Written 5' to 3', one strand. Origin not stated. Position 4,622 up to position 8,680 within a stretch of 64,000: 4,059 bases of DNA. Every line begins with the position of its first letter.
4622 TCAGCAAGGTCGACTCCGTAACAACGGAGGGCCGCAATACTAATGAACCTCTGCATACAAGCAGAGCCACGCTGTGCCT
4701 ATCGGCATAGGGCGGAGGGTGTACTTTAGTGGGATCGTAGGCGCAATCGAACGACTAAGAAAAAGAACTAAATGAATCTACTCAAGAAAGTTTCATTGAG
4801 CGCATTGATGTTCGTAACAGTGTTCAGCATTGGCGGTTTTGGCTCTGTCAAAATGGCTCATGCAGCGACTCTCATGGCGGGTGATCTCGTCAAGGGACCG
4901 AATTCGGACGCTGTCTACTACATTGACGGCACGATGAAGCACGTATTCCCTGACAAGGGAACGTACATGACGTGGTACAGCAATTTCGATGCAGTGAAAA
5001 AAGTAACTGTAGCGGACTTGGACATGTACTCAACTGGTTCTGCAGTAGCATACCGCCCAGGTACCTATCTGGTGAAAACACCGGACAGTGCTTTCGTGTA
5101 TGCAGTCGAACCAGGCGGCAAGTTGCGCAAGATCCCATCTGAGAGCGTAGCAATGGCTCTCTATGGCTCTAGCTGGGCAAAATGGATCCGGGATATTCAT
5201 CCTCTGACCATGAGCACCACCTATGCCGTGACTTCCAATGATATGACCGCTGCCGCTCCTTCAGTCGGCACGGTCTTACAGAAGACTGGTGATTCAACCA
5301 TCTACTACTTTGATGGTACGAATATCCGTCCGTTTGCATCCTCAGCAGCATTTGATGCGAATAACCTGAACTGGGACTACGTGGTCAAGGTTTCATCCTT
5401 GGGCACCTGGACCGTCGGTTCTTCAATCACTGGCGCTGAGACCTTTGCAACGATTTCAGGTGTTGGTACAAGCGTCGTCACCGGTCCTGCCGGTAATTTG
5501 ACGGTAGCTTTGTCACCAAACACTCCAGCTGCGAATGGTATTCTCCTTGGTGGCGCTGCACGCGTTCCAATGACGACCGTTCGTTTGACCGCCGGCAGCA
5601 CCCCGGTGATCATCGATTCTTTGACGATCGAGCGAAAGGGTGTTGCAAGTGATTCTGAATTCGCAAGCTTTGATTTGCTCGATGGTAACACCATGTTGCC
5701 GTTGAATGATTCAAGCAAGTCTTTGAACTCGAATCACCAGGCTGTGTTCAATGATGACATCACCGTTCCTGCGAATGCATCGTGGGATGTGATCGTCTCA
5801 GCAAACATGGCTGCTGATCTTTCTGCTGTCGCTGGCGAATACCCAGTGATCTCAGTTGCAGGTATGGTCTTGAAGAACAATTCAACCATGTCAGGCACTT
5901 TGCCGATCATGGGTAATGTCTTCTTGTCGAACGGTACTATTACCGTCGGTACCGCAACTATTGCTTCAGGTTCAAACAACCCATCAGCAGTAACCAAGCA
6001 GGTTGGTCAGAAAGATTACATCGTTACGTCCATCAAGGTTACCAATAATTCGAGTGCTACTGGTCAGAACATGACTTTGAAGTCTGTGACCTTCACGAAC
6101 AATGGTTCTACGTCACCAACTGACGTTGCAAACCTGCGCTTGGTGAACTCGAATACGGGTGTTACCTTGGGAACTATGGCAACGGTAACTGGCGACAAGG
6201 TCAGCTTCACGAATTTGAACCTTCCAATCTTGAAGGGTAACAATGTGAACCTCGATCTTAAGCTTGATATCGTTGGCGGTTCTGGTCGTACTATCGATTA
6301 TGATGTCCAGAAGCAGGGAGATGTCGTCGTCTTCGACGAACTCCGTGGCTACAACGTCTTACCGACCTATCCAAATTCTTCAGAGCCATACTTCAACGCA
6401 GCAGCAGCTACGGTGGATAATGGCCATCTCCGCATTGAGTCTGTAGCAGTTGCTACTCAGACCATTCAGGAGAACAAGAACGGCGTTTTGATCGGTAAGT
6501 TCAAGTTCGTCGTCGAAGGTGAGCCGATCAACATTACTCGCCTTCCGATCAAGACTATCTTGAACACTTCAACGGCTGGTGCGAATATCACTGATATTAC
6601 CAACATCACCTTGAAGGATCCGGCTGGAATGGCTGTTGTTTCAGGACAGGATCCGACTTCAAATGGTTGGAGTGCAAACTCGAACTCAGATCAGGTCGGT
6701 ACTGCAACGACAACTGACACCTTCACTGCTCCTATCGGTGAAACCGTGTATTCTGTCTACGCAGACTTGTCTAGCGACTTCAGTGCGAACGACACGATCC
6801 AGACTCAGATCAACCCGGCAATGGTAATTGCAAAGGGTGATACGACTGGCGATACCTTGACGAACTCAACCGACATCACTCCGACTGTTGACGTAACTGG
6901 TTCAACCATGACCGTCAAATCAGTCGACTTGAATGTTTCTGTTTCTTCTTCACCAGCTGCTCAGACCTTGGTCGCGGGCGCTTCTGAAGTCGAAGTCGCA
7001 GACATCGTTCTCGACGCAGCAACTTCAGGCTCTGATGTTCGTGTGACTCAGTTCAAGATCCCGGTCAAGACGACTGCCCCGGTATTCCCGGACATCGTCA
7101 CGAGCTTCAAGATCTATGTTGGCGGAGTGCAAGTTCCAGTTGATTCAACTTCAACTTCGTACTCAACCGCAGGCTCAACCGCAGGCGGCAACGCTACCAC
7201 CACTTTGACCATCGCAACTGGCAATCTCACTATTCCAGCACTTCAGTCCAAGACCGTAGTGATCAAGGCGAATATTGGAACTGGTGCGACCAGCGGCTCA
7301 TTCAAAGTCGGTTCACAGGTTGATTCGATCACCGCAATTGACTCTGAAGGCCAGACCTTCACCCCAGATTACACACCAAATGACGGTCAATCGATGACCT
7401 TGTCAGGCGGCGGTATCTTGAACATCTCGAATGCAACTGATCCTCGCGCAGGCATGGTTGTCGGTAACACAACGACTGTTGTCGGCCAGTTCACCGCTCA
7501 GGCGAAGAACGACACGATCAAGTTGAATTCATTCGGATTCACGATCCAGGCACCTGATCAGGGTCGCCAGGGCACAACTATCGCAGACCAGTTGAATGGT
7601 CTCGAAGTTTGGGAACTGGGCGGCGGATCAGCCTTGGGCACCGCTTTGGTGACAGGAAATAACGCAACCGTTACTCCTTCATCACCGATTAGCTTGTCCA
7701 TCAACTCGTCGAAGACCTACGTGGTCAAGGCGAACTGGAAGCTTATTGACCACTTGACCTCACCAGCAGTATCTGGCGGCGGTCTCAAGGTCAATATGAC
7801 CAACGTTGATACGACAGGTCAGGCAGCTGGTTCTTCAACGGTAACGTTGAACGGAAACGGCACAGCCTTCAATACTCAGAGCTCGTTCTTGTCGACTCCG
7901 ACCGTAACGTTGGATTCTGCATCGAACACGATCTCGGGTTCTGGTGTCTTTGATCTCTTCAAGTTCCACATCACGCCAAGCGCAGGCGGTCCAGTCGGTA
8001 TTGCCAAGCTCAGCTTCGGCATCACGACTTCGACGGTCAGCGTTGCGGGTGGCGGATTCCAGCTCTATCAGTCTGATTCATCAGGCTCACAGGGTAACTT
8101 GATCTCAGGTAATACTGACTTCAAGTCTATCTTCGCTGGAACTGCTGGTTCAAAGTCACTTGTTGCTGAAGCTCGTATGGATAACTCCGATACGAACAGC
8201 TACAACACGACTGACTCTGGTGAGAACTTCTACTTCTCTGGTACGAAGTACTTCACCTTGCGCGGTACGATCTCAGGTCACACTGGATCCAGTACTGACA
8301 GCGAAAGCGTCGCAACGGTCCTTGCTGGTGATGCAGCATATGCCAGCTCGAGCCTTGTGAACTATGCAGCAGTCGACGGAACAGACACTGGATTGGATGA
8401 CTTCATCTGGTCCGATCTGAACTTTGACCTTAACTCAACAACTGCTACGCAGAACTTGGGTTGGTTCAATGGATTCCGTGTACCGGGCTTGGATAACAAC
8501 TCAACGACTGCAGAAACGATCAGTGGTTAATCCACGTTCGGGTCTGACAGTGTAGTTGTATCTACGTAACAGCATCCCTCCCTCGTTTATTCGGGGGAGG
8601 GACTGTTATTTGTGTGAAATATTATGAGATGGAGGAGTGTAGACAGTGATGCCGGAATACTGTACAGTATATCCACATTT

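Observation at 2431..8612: ECF sigma, DUF5667-like membrane protein, structured leader, 1252-aa surface protein and terminator form a self-contained module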

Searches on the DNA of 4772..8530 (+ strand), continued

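Call 90: search_with_rna_model(model_id=R2, sources=[window, L001, L002, L003, L004, L007, L009, L010, L011, L012, L013, L014, L016, L017, L018, L019, L020, L021, L022, L023, L024, L025, L026, L027, L028, L029, L030, L031, L032, L033, L034, L035, L036, L037, L038, L039, L040, L041, L042, L043, L044, L045, L046, L047, L048, L049, L050, L051, L052, L053, L054, L055, L056, L057, L058, L059, L060, L061, L062, L063, L064, L065, L066, L067, L068, L069, L070, L071, L072, L073, L074, L075, L076, L077, L078, L079, L080, L081, L082, L083, L084, L085, L086], max_evalue=1, make_alignment=true)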
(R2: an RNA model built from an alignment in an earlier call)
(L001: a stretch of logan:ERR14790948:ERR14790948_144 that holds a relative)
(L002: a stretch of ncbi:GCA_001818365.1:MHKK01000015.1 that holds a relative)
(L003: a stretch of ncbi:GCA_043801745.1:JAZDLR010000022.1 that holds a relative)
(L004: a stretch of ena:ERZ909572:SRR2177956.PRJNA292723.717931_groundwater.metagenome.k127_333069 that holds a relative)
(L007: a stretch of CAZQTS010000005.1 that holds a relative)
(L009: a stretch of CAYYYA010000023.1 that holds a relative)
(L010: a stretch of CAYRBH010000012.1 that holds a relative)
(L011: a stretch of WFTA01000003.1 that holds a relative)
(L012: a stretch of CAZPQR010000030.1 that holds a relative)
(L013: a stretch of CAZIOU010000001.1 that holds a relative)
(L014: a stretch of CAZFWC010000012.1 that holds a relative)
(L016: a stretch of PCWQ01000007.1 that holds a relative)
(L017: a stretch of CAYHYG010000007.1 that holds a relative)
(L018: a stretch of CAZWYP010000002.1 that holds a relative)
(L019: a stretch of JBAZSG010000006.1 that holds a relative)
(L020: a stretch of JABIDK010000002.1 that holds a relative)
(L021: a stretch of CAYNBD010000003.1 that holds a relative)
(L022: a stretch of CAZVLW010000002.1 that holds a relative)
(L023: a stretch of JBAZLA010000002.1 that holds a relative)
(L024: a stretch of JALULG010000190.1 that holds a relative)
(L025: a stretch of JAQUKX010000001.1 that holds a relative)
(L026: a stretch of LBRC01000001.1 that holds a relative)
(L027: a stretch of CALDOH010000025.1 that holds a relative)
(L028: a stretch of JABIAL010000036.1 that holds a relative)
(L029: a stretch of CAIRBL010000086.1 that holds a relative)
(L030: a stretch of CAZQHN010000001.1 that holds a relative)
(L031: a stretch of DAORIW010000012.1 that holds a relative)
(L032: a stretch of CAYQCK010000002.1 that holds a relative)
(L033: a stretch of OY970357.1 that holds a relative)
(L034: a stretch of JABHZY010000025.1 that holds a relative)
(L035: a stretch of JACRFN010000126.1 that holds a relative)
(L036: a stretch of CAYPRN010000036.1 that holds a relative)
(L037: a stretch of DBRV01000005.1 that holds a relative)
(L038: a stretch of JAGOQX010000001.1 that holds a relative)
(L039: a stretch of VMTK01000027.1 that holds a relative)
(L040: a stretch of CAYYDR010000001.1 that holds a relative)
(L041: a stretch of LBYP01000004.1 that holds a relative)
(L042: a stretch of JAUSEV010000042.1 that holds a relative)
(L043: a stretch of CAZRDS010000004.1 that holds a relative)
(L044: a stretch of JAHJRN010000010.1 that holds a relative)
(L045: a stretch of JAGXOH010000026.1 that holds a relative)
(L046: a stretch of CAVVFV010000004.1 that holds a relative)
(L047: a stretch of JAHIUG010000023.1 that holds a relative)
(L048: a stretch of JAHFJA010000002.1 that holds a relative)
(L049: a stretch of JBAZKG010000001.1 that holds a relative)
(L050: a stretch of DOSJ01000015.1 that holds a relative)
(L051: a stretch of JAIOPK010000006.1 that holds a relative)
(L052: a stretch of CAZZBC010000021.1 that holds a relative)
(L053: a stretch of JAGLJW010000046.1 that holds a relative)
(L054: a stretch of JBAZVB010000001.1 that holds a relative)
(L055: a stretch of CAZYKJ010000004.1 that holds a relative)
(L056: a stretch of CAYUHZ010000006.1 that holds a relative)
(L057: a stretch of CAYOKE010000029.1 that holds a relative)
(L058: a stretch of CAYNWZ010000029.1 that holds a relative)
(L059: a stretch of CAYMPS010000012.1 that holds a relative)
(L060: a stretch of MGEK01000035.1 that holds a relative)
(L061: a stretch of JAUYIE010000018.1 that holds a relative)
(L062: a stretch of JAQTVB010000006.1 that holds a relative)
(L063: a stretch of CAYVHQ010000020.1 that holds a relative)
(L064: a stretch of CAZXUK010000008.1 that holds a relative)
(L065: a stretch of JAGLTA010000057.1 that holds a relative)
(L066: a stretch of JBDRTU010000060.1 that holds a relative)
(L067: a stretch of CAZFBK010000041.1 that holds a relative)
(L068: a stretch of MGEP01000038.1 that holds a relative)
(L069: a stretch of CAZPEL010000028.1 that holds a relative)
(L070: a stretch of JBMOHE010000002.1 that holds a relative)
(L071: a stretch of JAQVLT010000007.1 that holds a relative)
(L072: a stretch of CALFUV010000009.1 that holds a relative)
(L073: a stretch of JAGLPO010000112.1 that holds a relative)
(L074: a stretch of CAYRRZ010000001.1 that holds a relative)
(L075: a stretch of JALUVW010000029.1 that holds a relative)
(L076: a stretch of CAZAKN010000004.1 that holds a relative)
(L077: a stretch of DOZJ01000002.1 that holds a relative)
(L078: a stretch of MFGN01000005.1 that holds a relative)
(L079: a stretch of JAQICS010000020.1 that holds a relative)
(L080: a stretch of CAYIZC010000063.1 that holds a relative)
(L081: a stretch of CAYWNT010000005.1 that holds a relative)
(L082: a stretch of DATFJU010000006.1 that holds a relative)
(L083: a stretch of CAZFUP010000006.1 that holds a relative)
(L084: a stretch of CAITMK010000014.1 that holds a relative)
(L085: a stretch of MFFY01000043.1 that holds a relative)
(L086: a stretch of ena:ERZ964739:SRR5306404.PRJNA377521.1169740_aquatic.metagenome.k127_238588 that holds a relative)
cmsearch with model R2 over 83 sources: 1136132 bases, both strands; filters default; matches with E-value up to 1: 44.
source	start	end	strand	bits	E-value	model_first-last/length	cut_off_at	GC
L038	5868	5915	+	46.3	6.3e-08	1-46/46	no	0.6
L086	8216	8263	+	46.3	6.3e-08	1-46/46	no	0.6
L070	5660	5704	+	44.9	1.5e-07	1-46/46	no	0.42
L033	5869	5913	+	43.9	2.6e-07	1-46/46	no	0.56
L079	5628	5675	+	43.4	3.6e-07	1-46/46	no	0.44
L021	5718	5766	+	42.9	4.8e-07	1-46/46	no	0.51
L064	5623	5669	+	42.1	7.6e-07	1-46/46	no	0.53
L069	5451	5494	+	41.6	1e-06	1-46/46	no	0.41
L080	2087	2133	+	40.5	2e-06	1-46/46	no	0.45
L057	433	479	+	40.4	2.1e-06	1-46/46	no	0.66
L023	5857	5902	+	40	2.7e-06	1-46/46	no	0.46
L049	5882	5929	+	38.8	5.3e-06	1-46/46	no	0.71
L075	194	238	+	38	8.5e-06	1-46/46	no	0.49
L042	5858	5900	+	37.2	1.4e-05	1-46/46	no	0.44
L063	5720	5765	+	37.2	1.4e-05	1-46/46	no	0.54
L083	5667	5713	+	36.9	1.6e-05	1-46/46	no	0.49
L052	4504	4547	+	36.2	2.5e-05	1-46/46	no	0.55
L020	5875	5913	+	35.2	4.4e-05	1-46/46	no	0.62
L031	5591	5638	+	35.1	4.9e-05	1-46/46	no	0.5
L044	5866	5913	+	34.7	6.1e-05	1-46/46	no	0.62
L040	5624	5669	+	34.6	6.5e-05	1-46/46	no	0.54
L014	2215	2261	+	34.5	7e-05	1-46/46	no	0.34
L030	5612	5656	+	33.9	9.9e-05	1-46/46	no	0.38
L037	5815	5862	+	33.1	0.00016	1-46/46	no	0.54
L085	3100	3140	+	31.1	0.00053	1-46/46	no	0.46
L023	1328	1372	+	30.8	0.00061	1-46/46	no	0.51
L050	2316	2356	+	30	0.00098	1-46/46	no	0.49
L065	3983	4023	+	29.1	0.0017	1-46/46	no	0.61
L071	5532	5579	+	27.3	0.0048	1-46/46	no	0.42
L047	5838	5880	+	26.3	0.0089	1-46/46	no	0.53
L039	5488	5530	+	26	0.01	1-46/46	no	0.44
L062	3207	3250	+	26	0.011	1-46/46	no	0.39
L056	5706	5749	+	25.5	0.014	1-46/46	no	0.55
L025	5862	5904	+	23.9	0.036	1-46/46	no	0.63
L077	5866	5908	+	21.9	0.12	1-46/46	no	0.56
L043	5873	5920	+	21.2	0.17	1-46/46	no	0.54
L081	5640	5685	+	21.2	0.18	1-46/46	no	0.46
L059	4096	4144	+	21.1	0.19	1-46/46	no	0.47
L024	5882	5919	+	20.8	0.23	1-46/46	no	0.61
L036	2893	2934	+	20.2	0.32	1-46/46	no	0.33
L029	5841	5885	+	19.7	0.44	1-46/46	no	0.42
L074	5858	5903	+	18.4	0.95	1-46/46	no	0.59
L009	5887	5930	+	18.3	0.98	1-46/46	no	0.61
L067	3639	3682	+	18.3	0.98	1-46/46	no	0.61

Alignment A11: 44 matches aligned to the model, 59 columns, each read 5' to 3' on its own strand. Consensus structure (alignment columns), stored with it:
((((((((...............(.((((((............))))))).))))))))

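Call 92: search_with_rna_model(model_id=R2, source=window, start=1, end=64000, filters=off, max_evalue=10, show_alignments=3)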
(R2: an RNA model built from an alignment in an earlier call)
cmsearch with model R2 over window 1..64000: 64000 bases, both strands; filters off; matches with E-value up to 10: 4.
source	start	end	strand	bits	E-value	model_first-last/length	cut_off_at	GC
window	4621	4653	+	16.5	0.16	6-41/46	no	0.61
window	54122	54165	-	10.7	5.1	1-46/46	no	0.27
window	62732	62780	-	10.3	6.2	1-46/46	no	0.59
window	11534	11558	+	9.6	9.6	1-46/46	no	0.32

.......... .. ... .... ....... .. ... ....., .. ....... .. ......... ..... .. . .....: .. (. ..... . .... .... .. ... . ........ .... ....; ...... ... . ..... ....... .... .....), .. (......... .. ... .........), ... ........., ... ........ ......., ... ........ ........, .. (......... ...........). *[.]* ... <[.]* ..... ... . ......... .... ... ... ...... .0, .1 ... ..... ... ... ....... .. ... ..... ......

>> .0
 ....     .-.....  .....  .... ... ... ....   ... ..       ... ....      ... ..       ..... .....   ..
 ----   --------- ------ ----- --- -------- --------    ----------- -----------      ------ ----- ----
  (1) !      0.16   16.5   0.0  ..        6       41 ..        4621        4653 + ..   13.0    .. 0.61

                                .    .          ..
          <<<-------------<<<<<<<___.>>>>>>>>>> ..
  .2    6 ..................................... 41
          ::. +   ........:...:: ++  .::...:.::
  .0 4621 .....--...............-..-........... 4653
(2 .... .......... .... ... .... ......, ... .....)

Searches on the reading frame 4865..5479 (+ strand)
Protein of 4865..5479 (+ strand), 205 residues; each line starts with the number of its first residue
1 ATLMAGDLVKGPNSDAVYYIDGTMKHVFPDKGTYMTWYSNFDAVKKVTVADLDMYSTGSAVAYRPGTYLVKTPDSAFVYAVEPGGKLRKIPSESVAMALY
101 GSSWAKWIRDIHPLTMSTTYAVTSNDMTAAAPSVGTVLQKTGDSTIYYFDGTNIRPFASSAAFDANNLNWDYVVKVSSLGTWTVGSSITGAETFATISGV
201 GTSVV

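Call 70: search_protein_families(library=pfam, proteins=[window:4865-5479:+], max_evalue=1)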
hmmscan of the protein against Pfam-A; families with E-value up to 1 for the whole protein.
window:4865-5479:+ (205 aa): 1 family
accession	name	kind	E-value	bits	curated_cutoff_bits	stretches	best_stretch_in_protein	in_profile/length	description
PF07202.18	Tcp10_C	-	0.059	13.5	36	0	21-40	11-29/35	T-complex protein 10 C-terminus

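Call 74: predict_structure(alignment_id=A8)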
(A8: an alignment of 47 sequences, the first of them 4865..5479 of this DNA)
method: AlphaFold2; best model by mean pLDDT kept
length: 205 residues; sequences in the alignment: 47
mean_pLDDT: 93.1   pTM: 0.87
mean pLDDT of the five models: 93.1, 92.2, 92.0, 92.0, 91.8
residues with pLDDT >= 90: 186; 70-90: 12; 50-70: 3; < 50: 4
segments of 3 or more residues with pLDDT < 50: 203-205
pLDDT, mean of each block of 10 residues (from residue 1): 91 95 94 94 96 94 96 97 95 96 95 92 95 96 97 97 95 94 97 81 42
secondary structure, 60 per line:
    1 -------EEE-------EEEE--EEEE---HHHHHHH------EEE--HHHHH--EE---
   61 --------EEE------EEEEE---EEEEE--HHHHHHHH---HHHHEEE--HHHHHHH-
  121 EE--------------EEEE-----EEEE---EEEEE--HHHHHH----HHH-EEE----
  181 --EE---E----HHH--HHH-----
elements in order: E8-10 E18-21 E24-27 H31-37 E44-46 H49-53 E69-71 E78-82 E86-90 H93-100 H104-107 E108-110 H113-119 E137-140 E146-149 E153-157 H160-165 E174-176

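Call 77: fold_search(model_id=the predicted structure, library=pdb)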
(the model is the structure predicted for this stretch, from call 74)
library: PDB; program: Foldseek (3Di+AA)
matches with E <= 10: 335; with E <= 0.001: 3
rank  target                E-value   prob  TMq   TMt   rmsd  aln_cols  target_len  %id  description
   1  3x3n                  5.3e-04  0.97  0.24  0.14  22.2       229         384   10  Crystal structure of EccB1 of Mycobacterium tuberculosis in spacegroup P21 (released 2015-12-09)
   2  7nps_B1               6.8e-04  0.94  0.25  0.13  24.8       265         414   12  Structure of the periplasmic assembly from the ESX-5 inner membrane complex, C1 model (released 2021-05-26)
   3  7nps_B4               6.8e-04  0.91  0.23  0.12  25.8       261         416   12  Structure of the periplasmic assembly from the ESX-5 inner membrane complex, C1 model (released 2021-05-26)
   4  7np7_B4               2.0e-03  0.85  0.23  0.10  26.0       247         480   12  Structure of an intact ESX-5 inner membrane complex, Composite C1 model (released 2021-06-02)
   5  7np7_B1               3.7e-03  0.77  0.24  0.11  24.7       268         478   12  Structure of an intact ESX-5 inner membrane complex, Composite C1 model (released 2021-06-02)
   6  5ebc                  3.7e-03  0.75  0.22  0.14  24.5       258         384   11  Crystal structure of EccB1 of Mycobacterium tuberculosis in spacegroup P21 (state III) (released 2016-02-17)
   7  5ebd                  4.7e-03  0.75  0.23  0.13  23.8       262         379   11  Crystal structure of EccB1 of Mycobacterium tuberculosis in spacegroup P21 (state IV) (released 2016-02-17)
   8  3x3m                  1.3e-02  0.60  0.24  0.13  24.1       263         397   10  Crystal structure of EccB1 of Mycobacterium tuberculosis in spacegroup P212121 (released 2015-12-09)
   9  6sgy_A                1.4e-02  0.66  0.23  0.13  21.2       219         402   14  Structure of EccB3 dimer from the ESX-3 core complex (released 2019-10-09)
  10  4kk7                  1.5e-02  0.47  0.21  0.12  24.7       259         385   11  Structure of EccB1 from the type VII (ESX-1) secretion system of Mycobacterium tuberculosis. (released 2013-06-19)
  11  5cyu                  2.1e-02  0.35  0.22  0.13  24.0       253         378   13  Structure of the soluble domain of EccB1 from the Mycobacterium smegmatis ESX-1 secretion system. (released 2015-08-12)
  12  3oyo_A                7.4e-02  0.10  0.14  0.13  16.7       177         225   11  Crystal structure of hemopexin fold protein CP4 from cow pea (released 2011-02-09)
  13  1ck7                  2.1e-01  0.10  0.14  0.06  16.1       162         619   11  GELATINASE A (FULL-LENGTH) (released 1999-08-25)
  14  3c7x                  2.1e-01  0.09  0.15  0.16  14.8       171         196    8  Hemopexin-like domain of matrix metalloproteinase 14 (released 2009-02-10)
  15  6ix1_A                2.6e-01  0.06  0.14  0.13  17.6       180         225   10  Structure of 2S albumin seed protein from Dolichos (released 2019-12-11)
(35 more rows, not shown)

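Call 83: fold_search(model_id=the predicted structure, library=viral)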
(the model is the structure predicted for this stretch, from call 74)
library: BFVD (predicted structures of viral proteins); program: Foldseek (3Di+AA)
matches with E <= 10: 213; with E <= 0.001: 2
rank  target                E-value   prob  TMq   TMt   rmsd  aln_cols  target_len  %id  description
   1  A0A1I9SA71            4.6e-06  1.00  0.28  0.45   7.4       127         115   18  Uncharacterized protein [Rhodococcus phage Weasels2]
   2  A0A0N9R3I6            2.3e-04  1.00  0.31  0.17   8.6       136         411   15  Uncharacterized protein [Chrysochromulina ericina virus CeV-01B]
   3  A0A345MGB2            3.2e-03  1.00  0.28  0.53   1.7        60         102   15  Uncharacterized protein [Streptomyces phage LukeCage]
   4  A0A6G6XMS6            1.1e-02  1.00  0.26  0.17   2.2        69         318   20  (no name in the UniProt tables at hand)
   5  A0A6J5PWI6            2.0e-02  1.00  0.25  0.44   3.9        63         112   21  Uncharacterized protein [uncultured Caudovirales phage]
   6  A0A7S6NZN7            2.6e-02  1.00  0.25  0.08   2.6        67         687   19  (no name in the UniProt tables at hand)
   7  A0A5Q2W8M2            2.8e-02  1.00  0.25  0.10   2.0        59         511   17  (no name in the UniProt tables at hand)
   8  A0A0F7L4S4            6.5e-02  1.00  0.27  0.17   2.5        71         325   20  Uncharacterized protein [uncultured marine virus]
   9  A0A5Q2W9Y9            6.9e-02  1.00  0.23  0.14   2.1        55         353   20  (no name in the UniProt tables at hand)
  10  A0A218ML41            8.8e-02  0.99  0.25  0.26   2.8        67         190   10  Uncharacterized protein [uncultured virus]
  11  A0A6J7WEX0            9.9e-02  0.99  0.25  0.23   3.0        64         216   16  CHAP domain containing protein [uncultured Caudovirales phage]
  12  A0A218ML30            1.1e-01  0.99  0.24  0.12   4.9        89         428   17  Uncharacterized protein [uncultured virus]
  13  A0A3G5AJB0            1.8e-01  0.04  0.11  0.05  18.1       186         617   12  Collagen-like protein [Solivirus sp.]
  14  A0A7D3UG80            3.1e-01  0.05  0.14  0.09  16.2       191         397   12  (no name in the UniProt tables at hand)
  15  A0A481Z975            5.3e-01  0.05  0.13  0.07  15.3       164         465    8  Transmembrane protein [Pithovirus LCPAC304]
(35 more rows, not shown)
